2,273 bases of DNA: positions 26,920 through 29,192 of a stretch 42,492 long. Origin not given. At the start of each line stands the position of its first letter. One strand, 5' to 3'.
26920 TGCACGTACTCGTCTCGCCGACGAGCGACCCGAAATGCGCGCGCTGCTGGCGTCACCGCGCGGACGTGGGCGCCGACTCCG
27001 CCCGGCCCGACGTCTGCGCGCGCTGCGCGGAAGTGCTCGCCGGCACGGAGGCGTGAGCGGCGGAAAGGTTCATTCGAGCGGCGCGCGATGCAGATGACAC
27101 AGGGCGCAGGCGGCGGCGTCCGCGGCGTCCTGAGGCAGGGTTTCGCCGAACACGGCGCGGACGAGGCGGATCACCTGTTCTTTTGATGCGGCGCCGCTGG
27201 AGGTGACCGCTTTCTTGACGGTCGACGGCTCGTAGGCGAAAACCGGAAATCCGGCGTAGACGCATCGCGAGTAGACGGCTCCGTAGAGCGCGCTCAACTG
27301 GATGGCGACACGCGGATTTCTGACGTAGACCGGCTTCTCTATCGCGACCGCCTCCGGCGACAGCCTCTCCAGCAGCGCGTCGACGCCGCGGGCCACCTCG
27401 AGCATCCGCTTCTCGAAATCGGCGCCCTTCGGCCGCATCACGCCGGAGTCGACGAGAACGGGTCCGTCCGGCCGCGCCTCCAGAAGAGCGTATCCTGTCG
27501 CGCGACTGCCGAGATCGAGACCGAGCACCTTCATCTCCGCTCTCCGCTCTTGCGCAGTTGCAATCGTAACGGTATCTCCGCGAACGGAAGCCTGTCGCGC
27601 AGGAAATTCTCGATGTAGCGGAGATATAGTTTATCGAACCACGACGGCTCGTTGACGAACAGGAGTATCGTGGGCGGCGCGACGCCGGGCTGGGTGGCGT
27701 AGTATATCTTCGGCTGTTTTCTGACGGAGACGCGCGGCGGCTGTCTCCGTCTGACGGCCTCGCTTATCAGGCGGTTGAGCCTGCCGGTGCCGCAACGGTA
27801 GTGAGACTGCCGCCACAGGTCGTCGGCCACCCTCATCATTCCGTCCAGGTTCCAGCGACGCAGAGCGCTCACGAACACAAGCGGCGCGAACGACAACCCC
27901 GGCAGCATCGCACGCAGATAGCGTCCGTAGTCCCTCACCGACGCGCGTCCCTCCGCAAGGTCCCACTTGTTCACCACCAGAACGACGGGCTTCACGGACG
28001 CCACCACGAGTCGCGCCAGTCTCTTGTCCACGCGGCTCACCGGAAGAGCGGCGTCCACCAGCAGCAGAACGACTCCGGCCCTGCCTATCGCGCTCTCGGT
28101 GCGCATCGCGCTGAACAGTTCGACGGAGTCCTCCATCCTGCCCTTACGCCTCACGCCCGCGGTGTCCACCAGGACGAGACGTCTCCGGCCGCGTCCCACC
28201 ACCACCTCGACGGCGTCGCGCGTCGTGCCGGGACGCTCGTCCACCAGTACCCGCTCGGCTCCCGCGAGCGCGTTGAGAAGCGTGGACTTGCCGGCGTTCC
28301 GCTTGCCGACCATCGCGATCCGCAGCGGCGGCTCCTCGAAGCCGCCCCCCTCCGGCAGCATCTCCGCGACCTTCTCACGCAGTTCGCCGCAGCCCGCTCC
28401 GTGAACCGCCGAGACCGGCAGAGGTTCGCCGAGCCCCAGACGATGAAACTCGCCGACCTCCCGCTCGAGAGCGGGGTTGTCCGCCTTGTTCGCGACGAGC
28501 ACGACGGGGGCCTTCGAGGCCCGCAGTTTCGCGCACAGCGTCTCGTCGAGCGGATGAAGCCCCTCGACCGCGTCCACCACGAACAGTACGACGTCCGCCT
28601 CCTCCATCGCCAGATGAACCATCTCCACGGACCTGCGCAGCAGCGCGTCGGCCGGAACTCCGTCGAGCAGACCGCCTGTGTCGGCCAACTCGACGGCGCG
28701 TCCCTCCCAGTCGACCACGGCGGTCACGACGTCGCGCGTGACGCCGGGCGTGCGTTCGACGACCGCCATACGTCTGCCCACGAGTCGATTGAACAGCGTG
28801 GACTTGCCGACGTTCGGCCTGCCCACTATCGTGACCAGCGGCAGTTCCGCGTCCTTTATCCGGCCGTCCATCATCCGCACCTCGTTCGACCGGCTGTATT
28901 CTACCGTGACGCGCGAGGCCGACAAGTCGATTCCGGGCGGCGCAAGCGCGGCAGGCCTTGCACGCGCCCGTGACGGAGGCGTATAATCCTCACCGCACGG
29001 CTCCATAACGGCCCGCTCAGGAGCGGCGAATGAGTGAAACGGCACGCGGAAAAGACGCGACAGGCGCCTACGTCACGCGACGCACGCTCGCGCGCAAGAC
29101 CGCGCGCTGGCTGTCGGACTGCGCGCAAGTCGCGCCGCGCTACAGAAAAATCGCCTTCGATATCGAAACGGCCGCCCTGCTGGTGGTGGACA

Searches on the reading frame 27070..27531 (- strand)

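Call 16: search_protein_families(library=pfam, proteins=[window:27070-27531:-], max_evalue=0.0001)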
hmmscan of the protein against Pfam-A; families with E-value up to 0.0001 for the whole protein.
window:27070-27531:- (153 aa): 1 family
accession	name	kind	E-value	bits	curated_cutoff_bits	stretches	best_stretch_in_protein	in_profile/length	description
PF02075.23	RuvC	-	4.1e-29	101.8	22.2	1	2-146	1-148/148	Crossover junction endodeoxyribonuclease RuvC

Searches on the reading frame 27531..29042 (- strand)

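Call 16: search_protein_families(library=pfam, proteins=[window:27531-29042:-], max_evalue=0.0001)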
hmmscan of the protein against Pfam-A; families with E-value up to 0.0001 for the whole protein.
window:27531-29042:- (503 aa): 12 families
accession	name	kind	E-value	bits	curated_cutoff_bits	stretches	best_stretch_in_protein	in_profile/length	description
PF01926.29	MMR_HSR1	-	2.1e-53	179.7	21.9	2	70-186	2-113/113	50S ribosome-binding GTPase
PF14714.11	KH_dom-like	-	1.2e-25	90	27.3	1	416-497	1-81/81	KH-domain-like of EngA bacterial GTPase enzymes, C-terminal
PF02421.24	FeoB_N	-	5e-23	81.8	27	2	70-194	3-122/156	Ferrous iron transport protein B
PF00009.33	GTP_EFTU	-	5.9e-19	68.8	26.5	1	70-230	6-187/188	Elongation factor Tu GTP binding domain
PF00350.29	Dynamin_N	-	1.2e-17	64.8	27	1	242-285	1-43/168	Dynamin family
PF04548.22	AIG1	-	3.9e-12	46.4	27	1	71-174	4-108/212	AIG1 family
PF03193.22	RsgA_GTPase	-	2.1e-09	37.9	30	0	162-267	39-134/174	RsgA GTPase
PF00071.28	Ras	-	2.4e-06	27.7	21.6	0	71-190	3-117/162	Ras family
PF08477.19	Roc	-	2.6e-06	28.1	27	0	70-188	2-119/119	Ras of Complex, Roc, domain of DAPkinase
PF00025.27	Arf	-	1.9e-05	24.7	22.3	0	71-191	18-129/174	ADP-ribosylation factor family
PF10662.15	PduV-EutP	-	3.2e-05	24.2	21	0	138-224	53-140/143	Ethanolamine utilisation - propanediol utilisation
PF00005.33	ABC_tran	-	4.1e-05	24.6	25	0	241-264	13-36/137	ABC transporter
